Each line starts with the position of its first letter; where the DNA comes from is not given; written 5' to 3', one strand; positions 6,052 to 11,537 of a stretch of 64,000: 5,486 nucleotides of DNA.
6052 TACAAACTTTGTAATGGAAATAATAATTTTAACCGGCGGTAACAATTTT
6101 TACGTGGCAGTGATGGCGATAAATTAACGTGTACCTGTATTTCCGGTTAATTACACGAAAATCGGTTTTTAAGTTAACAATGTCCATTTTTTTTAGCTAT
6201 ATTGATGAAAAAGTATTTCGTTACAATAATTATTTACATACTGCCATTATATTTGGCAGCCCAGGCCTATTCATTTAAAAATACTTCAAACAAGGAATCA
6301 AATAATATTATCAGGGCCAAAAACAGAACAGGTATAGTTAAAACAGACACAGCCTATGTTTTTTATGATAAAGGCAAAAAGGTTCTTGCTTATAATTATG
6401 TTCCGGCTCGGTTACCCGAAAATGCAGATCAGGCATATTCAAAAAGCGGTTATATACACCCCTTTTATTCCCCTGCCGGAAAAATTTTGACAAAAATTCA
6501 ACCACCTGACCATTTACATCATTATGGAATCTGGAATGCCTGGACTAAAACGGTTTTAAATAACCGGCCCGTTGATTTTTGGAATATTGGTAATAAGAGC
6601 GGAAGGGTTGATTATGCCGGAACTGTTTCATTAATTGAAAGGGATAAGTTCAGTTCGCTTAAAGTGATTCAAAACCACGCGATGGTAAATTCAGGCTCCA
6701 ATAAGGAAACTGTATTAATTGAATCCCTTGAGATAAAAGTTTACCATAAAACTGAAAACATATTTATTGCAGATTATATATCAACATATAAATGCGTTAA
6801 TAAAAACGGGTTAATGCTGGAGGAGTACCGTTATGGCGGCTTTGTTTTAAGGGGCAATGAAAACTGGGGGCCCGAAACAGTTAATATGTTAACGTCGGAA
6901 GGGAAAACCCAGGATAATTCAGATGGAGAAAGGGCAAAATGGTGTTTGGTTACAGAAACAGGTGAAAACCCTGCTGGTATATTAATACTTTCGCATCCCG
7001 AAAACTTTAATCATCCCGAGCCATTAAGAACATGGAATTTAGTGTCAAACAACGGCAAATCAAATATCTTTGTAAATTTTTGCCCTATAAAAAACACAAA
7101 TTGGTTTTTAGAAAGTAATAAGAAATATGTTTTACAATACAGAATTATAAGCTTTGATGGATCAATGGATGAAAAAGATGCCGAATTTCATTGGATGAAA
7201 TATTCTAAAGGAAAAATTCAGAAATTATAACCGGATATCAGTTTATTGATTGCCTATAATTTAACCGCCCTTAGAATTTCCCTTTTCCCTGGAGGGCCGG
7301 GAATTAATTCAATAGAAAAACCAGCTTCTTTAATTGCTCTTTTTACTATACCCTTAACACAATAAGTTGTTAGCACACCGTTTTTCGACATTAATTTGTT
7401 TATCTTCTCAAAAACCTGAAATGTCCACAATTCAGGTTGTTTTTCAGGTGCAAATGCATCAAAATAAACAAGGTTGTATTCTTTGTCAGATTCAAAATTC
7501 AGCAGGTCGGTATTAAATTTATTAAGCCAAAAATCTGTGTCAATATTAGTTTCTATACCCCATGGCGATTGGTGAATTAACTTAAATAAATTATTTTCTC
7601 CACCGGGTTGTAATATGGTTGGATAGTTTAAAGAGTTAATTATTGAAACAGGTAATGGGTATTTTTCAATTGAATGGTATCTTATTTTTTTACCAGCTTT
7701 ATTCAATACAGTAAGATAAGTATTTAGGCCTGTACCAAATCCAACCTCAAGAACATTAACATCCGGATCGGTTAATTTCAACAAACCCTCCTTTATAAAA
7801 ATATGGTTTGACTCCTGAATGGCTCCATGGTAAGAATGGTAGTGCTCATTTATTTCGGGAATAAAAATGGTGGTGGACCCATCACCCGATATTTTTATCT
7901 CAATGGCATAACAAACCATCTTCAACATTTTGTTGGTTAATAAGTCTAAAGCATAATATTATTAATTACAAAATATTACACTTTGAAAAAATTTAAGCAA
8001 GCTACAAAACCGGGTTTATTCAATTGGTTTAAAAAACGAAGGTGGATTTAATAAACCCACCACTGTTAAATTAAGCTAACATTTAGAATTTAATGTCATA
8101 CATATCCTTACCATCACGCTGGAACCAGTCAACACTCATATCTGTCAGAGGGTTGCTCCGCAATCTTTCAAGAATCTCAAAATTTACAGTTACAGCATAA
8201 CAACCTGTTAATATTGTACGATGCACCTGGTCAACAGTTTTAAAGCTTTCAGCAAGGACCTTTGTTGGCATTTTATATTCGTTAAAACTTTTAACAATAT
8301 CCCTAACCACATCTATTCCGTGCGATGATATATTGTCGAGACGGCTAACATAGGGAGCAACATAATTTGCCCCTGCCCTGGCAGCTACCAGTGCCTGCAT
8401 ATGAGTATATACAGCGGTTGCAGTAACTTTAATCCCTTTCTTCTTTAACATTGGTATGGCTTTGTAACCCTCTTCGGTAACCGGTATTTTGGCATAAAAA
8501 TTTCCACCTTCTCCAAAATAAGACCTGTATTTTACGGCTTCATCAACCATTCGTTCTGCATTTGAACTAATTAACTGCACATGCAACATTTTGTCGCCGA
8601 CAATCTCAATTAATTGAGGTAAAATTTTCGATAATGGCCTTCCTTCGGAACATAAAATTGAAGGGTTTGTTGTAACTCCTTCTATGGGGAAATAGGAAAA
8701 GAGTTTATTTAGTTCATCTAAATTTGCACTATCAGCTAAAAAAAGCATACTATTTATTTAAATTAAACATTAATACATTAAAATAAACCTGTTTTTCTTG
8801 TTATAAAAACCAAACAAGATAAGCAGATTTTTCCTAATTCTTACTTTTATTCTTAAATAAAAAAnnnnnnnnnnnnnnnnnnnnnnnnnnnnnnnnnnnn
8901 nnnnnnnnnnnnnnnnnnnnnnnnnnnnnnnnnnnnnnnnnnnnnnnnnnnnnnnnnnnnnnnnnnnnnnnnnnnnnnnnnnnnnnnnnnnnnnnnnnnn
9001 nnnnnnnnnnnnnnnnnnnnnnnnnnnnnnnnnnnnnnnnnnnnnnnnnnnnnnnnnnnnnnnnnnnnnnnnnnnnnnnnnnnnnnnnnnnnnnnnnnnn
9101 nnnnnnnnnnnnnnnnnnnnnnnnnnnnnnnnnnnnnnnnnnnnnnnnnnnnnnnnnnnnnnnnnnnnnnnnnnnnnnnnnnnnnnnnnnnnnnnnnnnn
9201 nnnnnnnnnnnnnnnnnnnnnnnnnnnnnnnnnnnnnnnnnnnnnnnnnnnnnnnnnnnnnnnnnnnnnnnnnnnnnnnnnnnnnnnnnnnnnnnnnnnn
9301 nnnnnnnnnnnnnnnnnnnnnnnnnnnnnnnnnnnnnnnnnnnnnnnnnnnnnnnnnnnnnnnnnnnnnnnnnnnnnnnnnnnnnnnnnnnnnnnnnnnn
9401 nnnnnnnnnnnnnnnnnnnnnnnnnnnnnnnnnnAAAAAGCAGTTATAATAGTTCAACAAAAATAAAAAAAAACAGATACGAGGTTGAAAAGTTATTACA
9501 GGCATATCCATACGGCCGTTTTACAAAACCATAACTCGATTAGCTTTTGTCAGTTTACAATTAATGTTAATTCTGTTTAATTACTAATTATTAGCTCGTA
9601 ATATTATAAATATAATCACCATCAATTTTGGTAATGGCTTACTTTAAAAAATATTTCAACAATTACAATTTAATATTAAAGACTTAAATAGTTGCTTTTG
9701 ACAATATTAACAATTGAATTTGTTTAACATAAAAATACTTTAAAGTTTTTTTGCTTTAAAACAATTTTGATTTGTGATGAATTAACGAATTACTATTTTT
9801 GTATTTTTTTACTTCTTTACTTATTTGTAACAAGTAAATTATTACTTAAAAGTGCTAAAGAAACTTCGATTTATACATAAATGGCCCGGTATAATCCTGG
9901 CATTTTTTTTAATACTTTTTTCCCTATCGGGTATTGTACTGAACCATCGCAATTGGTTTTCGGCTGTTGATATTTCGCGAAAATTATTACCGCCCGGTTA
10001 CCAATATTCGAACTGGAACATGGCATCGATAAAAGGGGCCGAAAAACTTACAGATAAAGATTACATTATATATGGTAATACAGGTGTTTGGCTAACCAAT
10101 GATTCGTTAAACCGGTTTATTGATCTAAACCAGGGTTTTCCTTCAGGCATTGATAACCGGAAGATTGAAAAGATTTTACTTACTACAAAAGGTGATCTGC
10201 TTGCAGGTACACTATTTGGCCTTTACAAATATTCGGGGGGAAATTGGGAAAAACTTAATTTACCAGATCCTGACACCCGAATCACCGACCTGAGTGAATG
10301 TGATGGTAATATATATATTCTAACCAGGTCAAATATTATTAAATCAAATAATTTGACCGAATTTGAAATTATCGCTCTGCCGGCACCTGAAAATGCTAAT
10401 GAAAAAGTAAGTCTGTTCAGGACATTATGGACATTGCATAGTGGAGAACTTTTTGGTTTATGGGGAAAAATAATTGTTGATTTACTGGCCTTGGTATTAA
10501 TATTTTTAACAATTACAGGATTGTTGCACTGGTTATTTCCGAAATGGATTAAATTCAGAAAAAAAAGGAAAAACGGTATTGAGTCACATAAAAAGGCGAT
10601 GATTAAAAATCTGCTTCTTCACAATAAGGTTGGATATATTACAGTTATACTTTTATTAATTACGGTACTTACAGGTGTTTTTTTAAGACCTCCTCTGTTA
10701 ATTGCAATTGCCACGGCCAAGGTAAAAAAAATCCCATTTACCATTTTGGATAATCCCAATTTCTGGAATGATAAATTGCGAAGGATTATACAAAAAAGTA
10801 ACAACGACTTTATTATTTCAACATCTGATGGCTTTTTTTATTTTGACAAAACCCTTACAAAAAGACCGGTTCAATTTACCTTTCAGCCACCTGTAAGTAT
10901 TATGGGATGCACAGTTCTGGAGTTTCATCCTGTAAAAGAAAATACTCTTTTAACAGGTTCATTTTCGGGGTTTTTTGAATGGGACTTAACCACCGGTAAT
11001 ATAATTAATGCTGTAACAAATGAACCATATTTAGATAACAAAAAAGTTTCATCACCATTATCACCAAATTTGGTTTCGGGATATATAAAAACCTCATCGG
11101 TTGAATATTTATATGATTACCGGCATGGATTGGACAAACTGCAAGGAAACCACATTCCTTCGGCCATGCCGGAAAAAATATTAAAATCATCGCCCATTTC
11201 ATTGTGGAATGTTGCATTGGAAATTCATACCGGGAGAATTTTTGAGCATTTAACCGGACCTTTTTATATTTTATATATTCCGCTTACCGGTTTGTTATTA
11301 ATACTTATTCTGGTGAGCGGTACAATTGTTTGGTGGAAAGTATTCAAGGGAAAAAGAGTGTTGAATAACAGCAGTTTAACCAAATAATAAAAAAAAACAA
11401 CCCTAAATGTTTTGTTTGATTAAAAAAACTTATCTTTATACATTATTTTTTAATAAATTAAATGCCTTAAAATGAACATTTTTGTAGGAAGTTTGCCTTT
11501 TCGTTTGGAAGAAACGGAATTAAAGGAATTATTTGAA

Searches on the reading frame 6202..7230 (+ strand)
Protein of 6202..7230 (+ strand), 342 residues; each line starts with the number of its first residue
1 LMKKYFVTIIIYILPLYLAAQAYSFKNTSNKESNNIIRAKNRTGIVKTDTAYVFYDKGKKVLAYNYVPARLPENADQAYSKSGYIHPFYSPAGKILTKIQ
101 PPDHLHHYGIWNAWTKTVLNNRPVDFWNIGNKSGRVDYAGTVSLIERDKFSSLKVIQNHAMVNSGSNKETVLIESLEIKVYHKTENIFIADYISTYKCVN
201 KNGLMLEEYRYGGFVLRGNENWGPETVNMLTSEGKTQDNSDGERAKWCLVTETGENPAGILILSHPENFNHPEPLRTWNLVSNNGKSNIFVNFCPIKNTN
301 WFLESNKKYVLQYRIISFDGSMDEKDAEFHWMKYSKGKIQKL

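Call 51: search_protein_families(library=pfam, proteins=[window:6202-7230:+], max_evalue=0.0001)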
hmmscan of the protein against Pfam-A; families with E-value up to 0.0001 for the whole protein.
window:6202-7230:+ (342 aa): 1 family
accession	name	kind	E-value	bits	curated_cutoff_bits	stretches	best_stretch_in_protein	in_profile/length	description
PF14100.11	DUF6807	-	1.2e-55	189.4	27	1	57-331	7-269/270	Family of unknown function (DUF6807)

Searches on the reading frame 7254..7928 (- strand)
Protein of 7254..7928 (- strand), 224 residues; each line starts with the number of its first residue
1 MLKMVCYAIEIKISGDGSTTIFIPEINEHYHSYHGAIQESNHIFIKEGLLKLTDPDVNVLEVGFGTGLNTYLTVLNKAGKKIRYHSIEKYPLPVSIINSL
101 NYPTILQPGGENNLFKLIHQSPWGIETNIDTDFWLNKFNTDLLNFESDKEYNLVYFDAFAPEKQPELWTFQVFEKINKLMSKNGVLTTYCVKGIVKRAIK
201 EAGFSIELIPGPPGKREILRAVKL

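Call 51: search_protein_families(library=pfam, proteins=[window:7254-7928:-], max_evalue=0.0001)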
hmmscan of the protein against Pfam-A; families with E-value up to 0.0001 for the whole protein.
window:7254-7928:- (224 aa): 1 family
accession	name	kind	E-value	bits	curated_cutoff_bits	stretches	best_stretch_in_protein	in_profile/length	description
PF05430.17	Methyltransf_30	-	7.6e-22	78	22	1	134-223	36-123/124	S-adenosyl-L-methionine-dependent methyltransferase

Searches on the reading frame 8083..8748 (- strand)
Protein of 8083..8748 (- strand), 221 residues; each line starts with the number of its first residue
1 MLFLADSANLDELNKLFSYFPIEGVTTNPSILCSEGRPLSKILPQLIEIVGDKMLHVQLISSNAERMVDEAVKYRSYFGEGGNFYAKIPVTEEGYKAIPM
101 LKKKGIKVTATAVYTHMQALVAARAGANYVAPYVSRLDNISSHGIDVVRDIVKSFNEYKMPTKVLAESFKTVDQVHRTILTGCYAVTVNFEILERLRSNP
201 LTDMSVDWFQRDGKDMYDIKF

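Call 51: search_protein_families(library=pfam, proteins=[window:8083-8748:-], max_evalue=0.0001)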
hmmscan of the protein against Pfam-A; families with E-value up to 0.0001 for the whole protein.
window:8083-8748:- (221 aa): 1 family
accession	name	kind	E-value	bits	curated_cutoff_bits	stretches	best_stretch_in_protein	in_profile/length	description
PF00923.25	TAL_FSA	-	4.2e-47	161.3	27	1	4-203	2-239/285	Transaldolase/Fructose-6-phosphate aldolase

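Call 61: search_protein_families(library=ncbifam, proteins=[window:8083-8748:-], max_evalue=1e-10)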
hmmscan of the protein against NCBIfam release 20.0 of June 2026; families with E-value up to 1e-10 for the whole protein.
window:8083-8748:- (221 aa): 6 families
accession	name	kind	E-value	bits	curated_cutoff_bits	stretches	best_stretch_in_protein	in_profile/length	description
TIGR00875.1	fsa_talC_mipB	equivalog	2.7e-60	203.4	245.95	1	1-214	1-210/213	fructose-6-phosphate aldolase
NF009296.0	PRK12653.1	subfamily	1.2e-55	188.6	306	1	4-217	4-215/220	fructose-6-phosphate aldolase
NF009299.0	PRK12656.1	equivalog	3.2e-50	170.7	214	1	1-218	1-218/222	fructose-6-phosphate aldolase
TIGR00874.1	talAB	equivalog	3.7e-16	59.4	396.2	1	61-199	100-253/317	transaldolase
TIGR02134.1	transald_staph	equivalog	5.6e-15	55.7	281.95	1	4-216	9-228/236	transaldolase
NF009001.0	PRK12346.1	subfamily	5.6e-13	49.1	439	1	86-198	130-253/316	transaldolase A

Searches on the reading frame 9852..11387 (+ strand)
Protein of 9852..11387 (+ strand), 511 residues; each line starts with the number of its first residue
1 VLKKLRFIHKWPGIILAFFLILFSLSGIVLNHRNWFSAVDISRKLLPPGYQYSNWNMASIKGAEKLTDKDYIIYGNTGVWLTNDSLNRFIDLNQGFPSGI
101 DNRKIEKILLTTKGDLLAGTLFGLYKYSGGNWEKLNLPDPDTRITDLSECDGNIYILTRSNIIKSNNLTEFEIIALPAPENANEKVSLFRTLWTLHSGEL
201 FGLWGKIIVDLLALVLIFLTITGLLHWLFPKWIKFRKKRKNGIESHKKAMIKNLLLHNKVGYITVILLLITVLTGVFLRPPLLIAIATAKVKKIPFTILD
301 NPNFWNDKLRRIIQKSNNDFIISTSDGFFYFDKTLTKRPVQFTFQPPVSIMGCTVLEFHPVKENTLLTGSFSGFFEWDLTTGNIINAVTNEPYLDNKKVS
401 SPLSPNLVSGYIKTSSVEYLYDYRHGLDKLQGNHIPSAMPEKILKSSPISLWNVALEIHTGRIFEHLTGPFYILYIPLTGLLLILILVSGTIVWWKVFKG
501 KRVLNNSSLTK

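Call 51: search_protein_families(library=pfam, proteins=[window:9852-11387:+], max_evalue=0.0001)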
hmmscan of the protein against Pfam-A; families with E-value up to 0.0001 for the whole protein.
window:9852-11387:+ (511 aa): 1 family
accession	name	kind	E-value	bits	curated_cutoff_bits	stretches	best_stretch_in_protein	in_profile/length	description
PF03929.21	PepSY_TM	-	1.8e-24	87.6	28.8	1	8-228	180-293/295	PepSY-associated TM region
